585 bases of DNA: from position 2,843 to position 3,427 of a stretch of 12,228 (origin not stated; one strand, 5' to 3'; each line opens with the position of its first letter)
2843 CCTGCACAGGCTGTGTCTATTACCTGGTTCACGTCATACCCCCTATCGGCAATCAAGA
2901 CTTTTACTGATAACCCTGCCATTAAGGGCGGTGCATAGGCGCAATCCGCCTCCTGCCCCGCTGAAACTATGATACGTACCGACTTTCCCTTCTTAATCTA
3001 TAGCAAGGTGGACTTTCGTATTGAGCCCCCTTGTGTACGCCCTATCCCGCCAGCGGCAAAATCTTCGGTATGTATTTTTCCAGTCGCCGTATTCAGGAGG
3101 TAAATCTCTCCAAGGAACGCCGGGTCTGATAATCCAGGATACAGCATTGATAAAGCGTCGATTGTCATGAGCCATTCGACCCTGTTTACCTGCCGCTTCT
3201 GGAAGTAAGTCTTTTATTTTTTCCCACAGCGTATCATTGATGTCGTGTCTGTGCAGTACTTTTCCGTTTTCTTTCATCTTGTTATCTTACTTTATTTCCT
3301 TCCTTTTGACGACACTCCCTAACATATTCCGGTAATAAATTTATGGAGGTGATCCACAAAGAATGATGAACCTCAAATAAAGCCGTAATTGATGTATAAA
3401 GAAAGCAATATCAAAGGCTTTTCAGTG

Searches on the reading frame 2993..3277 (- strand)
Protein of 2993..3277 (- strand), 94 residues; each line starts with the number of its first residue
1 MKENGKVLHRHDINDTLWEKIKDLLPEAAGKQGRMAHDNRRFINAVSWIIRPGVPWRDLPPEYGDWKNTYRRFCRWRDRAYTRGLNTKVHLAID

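Call 6: search_protein_families(library=pfam, proteins=[window:2993-3277:-], max_evalue=0.01)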
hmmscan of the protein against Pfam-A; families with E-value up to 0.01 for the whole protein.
window:2993-3277:- (94 aa): 1 family
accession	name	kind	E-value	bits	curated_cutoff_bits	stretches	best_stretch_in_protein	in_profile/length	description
PF13340.11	DUF4096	-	2.6e-22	79.3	34.3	1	14-80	2-70/76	Putative transposase of IS4/5 family (DUF4096)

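Call 66: find_encoding_contigs(protein=window:2993-3277:-, flank=10000, max_places=10)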
Protein window:2993-3277:- (94 aa): no gene with exactly this product is on record in the collection.
